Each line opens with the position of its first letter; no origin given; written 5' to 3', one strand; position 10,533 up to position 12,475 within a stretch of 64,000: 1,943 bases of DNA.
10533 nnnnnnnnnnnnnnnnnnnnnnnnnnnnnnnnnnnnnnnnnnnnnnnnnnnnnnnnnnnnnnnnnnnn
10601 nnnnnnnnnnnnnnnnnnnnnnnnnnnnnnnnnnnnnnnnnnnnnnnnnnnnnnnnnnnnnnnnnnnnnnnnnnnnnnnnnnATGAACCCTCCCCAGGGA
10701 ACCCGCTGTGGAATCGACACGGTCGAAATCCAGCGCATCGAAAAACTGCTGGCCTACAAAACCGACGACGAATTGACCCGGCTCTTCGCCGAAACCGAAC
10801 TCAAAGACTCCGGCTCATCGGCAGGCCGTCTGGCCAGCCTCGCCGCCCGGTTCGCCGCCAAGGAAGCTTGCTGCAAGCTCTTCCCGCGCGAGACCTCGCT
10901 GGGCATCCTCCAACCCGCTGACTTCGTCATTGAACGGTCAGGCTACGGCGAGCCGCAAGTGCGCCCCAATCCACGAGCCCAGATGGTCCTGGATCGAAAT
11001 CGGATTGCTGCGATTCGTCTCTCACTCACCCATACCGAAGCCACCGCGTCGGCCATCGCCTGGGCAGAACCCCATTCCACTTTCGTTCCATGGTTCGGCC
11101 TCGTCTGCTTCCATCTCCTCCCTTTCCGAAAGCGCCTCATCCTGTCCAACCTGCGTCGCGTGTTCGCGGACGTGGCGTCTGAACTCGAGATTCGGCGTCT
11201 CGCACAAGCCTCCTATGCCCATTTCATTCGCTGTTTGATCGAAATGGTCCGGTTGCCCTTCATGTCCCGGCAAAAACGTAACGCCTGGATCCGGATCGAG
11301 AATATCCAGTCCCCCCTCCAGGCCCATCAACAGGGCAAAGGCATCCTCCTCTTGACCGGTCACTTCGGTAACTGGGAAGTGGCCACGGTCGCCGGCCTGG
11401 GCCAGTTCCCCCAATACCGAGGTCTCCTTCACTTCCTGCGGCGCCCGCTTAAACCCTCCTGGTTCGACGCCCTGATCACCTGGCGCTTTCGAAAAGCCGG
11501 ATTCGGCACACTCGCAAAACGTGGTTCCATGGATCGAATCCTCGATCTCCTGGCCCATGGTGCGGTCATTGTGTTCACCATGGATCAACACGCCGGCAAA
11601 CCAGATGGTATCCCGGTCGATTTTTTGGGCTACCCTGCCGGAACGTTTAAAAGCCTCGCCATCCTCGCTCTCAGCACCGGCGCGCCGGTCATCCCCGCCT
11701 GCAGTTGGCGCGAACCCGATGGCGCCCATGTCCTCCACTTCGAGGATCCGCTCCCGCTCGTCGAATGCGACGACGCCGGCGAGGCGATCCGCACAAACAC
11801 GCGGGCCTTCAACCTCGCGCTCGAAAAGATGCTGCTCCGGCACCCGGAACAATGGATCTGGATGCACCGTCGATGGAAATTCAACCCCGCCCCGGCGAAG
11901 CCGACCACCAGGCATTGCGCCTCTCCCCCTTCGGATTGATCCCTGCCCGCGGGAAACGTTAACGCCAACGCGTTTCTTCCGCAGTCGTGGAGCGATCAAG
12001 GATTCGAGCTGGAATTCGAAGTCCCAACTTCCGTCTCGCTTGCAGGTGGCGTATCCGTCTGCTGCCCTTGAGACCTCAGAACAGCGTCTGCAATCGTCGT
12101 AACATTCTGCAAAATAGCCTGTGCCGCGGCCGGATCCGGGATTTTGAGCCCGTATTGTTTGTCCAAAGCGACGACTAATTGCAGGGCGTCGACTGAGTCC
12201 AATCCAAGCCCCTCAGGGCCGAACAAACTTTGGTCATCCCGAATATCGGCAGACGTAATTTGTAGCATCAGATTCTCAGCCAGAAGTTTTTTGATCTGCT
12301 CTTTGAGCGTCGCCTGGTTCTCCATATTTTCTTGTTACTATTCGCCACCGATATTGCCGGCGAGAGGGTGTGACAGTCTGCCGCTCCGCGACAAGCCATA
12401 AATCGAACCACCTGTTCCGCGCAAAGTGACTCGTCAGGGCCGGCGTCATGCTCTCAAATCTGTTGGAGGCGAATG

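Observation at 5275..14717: Dedicated FAS-II/PKS-like lipid cluster resembling the rhizobial acpXL-lpxXL very-long-chain lipid A acylation locus, but expanded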

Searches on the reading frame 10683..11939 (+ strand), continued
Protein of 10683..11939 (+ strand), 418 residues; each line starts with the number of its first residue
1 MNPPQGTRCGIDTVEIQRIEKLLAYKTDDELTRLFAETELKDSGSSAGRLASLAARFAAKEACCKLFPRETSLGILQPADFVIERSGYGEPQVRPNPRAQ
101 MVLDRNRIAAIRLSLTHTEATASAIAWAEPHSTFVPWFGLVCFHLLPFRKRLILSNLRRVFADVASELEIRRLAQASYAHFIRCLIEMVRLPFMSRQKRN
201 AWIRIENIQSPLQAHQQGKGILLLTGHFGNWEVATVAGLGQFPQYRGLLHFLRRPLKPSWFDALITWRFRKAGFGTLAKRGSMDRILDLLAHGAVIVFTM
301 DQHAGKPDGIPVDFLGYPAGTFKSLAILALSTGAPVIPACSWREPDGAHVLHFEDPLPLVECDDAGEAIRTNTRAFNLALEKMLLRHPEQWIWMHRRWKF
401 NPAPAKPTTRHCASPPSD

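Call 67: list_cluster_members(proteins=[P0001, P0006, P0023, P0041, P0053, P0099, P0121, P0204, P0139, P0218])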
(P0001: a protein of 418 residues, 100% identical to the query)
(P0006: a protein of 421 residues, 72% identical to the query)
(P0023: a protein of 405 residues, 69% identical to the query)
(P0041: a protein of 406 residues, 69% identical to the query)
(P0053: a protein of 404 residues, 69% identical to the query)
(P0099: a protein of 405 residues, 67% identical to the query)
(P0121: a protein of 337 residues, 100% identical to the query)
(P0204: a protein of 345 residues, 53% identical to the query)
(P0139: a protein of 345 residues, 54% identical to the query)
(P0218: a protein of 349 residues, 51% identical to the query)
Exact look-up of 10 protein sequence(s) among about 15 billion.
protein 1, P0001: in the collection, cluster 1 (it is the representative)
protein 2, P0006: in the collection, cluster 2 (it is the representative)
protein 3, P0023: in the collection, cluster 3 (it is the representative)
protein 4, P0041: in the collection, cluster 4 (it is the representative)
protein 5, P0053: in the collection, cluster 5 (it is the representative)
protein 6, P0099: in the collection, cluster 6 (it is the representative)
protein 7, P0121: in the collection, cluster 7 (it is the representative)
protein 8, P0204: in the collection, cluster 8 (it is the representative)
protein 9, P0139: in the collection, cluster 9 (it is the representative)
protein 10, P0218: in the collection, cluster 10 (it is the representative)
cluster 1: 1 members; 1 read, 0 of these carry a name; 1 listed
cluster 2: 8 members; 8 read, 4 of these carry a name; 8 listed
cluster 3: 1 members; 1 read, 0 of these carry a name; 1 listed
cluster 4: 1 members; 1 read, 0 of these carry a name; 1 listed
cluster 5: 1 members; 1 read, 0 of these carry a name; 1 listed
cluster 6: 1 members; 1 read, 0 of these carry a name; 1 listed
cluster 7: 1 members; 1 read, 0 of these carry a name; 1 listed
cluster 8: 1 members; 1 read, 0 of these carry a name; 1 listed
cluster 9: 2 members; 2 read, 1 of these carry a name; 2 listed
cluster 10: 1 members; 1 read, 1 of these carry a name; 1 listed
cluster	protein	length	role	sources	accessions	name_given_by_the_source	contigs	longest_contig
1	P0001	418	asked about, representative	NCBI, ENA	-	-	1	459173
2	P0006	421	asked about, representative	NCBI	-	-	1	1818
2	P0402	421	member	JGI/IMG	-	phosphopantetheine--protein transferase-like protein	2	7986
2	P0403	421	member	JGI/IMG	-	phosphopantetheine--protein transferase-like protein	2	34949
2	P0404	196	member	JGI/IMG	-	KDO2-lipid IV(A) lauroyltransferase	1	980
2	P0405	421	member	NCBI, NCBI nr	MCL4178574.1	MAG: 4'-phosphopantetheinyl transferase superfamily protein [Verrucomicrobia bacterium] | 4'-phosphopantetheinyl transferase superfamily protein [Verrucomicrobiota bacterium]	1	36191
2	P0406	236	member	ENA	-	-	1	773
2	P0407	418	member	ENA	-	-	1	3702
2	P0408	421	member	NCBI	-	-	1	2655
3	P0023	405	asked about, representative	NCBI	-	-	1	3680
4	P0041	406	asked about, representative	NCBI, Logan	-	-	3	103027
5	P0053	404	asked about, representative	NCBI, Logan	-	-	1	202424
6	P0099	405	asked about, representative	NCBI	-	-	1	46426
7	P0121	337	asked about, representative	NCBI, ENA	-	-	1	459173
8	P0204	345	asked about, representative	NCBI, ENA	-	-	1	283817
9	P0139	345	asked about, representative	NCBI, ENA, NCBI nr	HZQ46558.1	MAG TPA: beta-ketoacyl synthase N-terminal-like domain-containing protein ... | beta-ketoacyl synthase N-terminal-like domain-containing protein [Verrucomicrobiae ...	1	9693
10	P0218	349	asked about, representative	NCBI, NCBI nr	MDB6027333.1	MAG: Beta-ketoacyl synthase [Verrucomicrobiales bacterium] | Beta-ketoacyl synthase [Verrucomicrobiales bacterium]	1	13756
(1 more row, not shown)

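Call 78: predict_structure(alignment_id=A1)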
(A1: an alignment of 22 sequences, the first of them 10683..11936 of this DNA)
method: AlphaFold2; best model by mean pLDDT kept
length: 418 residues; sequences in the alignment: 22
mean_pLDDT: 79.4   pTM: 0.75
mean pLDDT of the five models: 79.4, 78.5, 74.7, 71.7, 64.0
residues with pLDDT >= 90: 100; 70-90: 247; 50-70: 23; < 50: 48
segments of 3 or more residues with pLDDT < 50: 228-230, 302-320, 395-418
pLDDT, mean of each block of 10 residues (from residue 1): 68 93 84 87 86 94 85 79 88 90 87 93 94 88 85 81 87 89 80 82 88 84 68 73 84 78 83 82 88 85 39 42 80 89 80 89 85 80 78 46 42 43
secondary structure, 60 per line:
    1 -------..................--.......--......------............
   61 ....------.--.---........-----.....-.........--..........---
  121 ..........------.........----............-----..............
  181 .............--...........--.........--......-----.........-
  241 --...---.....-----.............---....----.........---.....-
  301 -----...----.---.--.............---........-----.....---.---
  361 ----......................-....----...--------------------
elements in order: E8-15 H16-25 H28-34 H37-42 H49-64 E81-85 E91-95 H97-105 E108-117 E121-130 H137-145 H150-161 H167-193 H196-202 E203-206 H209-217 E220-225 H231-239 E249-253 H259-271 E275-278 H283-291 E295-299 H320-332 E336-343 E349-353 H365-386 H388-391

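Call 80: fold_search(model_id=the predicted structure, library=pdb)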
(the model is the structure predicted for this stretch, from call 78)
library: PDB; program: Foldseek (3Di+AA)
matches with E <= 10: 1220; with E <= 0.001: 107
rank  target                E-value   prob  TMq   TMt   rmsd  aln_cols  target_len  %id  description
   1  5oce_B                1.1e-12  1.00  0.43  0.68   4.1       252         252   25  THE MOLECULAR MECHANISM OF SUBSTRATE RECOGNITION AND CATALYSIS OF THE MEMBRANE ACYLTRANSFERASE PatA -- Complex of PatA (released 2017-12-27)
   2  5f2z_C                1.4e-12  1.00  0.45  0.72   3.8       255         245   24  Crystal structure of membrane associated PatA from Mycobacterium smegmatis in complex with palmitate - P21 space group (released 2016-03-09)
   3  5f2z_A                3.9e-12  1.00  0.43  0.69   4.1       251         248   24  Crystal structure of membrane associated PatA from Mycobacterium smegmatis in complex with palmitate - P21 space group (released 2016-03-09)
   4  5f2t_A                4.1e-12  1.00  0.44  0.71   3.8       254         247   25  Crystal structure of membrane associated PatA from Mycobacterium smegmatis in complex with palmitate - C 2 space group (released 2016-03-09)
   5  7ojt_A                5.1e-12  1.00  0.43  0.69   3.9       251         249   24  Crystal structure of unliganded PatA, a membrane associated acyltransferase from Mycobacterium smegmatis (released 2021-10-27)
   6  5oce_A                6.1e-12  1.00  0.45  0.70   4.0       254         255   26  THE MOLECULAR MECHANISM OF SUBSTRATE RECOGNITION AND CATALYSIS OF THE MEMBRANE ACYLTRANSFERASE PatA -- Complex of PatA (released 2017-12-27)
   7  5f2z_B                6.8e-12  1.00  0.43  0.68   4.1       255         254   25  Crystal structure of membrane associated PatA from Mycobacterium smegmatis in complex with palmitate - P21 space group (released 2016-03-09)
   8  5f2t_B                1.0e-11  1.00  0.47  0.71   3.8       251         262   24  Crystal structure of membrane associated PatA from Mycobacterium smegmatis in complex with palmitate - C 2 space group (released 2016-03-09)
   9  5f34_A                1.3e-11  1.00  0.43  0.67   4.1       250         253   24  Crystal structure of membrane associated PatA from Mycobacterium smegmatis in complex with S-hexadecyl Coenzyme A - P2 (released 2016-03-09)
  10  5f2z_D                1.7e-11  1.00  0.45  0.69   4.0       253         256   26  Crystal structure of membrane associated PatA from Mycobacterium smegmatis in complex with palmitate - P21 space group (released 2016-03-09)
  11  5f31                  3.9e-11  1.00  0.44  0.68   4.2       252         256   24  Crystal structure of membrane associated PatA from Mycobacterium smegmatis in complex with palmitate - P 42 21 2 space g (released 2016-03-09)
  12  5knk                  4.4e-11  1.00  0.49  0.61   5.6       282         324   21  Lipid A secondary acyltransferase LpxM from Acinetobacter baumannii with catalytic residue substitution (E127A) (released 2016-09-28)
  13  5kn7                  6.9e-11  1.00  0.49  0.63   5.3       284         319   20  Lipid A secondary acyltransferase LpxM from Acinetobacter baumannii (released 2016-09-28)
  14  5f34_C                6.9e-11  1.00  0.43  0.67   4.2       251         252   24  Crystal structure of membrane associated PatA from Mycobacterium smegmatis in complex with S-hexadecyl Coenzyme A - P2 (released 2016-03-09)
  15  3qmn_E                1.4e-08  1.00  0.26  0.78   2.8       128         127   30  Crystal Structure of 4'-Phosphopantetheinyl Transferase AcpS from Vibrio cholerae O1 biovar eltor (released 2011-03-02)
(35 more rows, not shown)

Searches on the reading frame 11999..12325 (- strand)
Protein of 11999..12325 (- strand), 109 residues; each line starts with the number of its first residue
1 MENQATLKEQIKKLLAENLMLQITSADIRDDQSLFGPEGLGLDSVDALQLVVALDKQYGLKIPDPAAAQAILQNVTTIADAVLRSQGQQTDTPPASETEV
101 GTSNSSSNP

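Call 5: search_protein_families(library=pfam, proteins=[window:11999-12325:-], max_evalue=0.01)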
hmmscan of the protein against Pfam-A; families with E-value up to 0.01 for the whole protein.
window:11999-12325:- (109 aa): 1 family
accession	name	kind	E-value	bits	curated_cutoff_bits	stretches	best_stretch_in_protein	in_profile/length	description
PF00550.31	PP-binding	-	9.8e-08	32.6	20.8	1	10-67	2-54/67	Phosphopantetheine attachment site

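Call 6: search_protein_families(library=ncbifam, proteins=[window:11999-12325:-], max_evalue=0.01)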
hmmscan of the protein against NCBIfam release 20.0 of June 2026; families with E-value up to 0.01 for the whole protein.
window:11999-12325:- (109 aa): 16 families
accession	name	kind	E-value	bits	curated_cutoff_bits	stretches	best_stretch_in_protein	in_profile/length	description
NF006617.0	PRK09184.1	subfamily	1e-11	44.7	70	1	2-82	9-90/96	phosphopantetheine-binding protein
NF002149.0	PRK00982.1-3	equivalog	2.1e-09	37.2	106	1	6-80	3-68/78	acyl carrier protein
NF005480.0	PRK07081.1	equivalog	3.1e-09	36.6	72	1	8-86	2-77/83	acyl carrier protein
NF002148.0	PRK00982.1-2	subfamily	7.6e-09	35.3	71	1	4-81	2-70/79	acyl carrier protein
TIGR00517.1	acyl_carrier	equivalog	8.3e-09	35.2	70.45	1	6-77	3-68/77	acyl carrier protein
NF058660.1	cispen_ACP_AmcB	equivalog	1.9e-08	34.4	80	1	8-85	3-78/80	cispentacin biosynthesis acyl carrier protein AmcB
NF003757.0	PRK05350.1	equivalog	3.6e-08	33.5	65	1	1-81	1-72/83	acyl carrier protein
NF002151.0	PRK00982.1-5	equivalog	8.3e-08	32.3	92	1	7-82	4-70/78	acyl carrier protein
NF005798.0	PRK07639.1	equivalog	3.7e-07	30.5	100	1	5-89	4-85/91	petrobactin biosynthesis protein AsbD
NF002147.0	PRK00982.1-1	equivalog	5e-05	23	84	1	20-82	19-74/83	acyl carrier protein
NF005079.0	PRK06508.1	equivalog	6.3e-05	23.3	83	1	38-73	31-66/93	acyl carrier protein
NF002150.0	PRK00982.1-4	subfamily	9.1e-05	22.6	66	1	8-82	7-72/80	acyl carrier protein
NF052616.1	ACP_for_OlsHI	equivalog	0.00099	19.4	130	1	8-84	5-79/83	ornithine lipid biosynthesis acyl carrier protein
NF040636.1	AcpM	exception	0.0017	18.3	146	1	23-87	20-77/93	meromycolate extension acyl carrier protein AcpM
NF009104.0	PRK12449.1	equivalog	0.0048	16.8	70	1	23-67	20-62/80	acyl carrier protein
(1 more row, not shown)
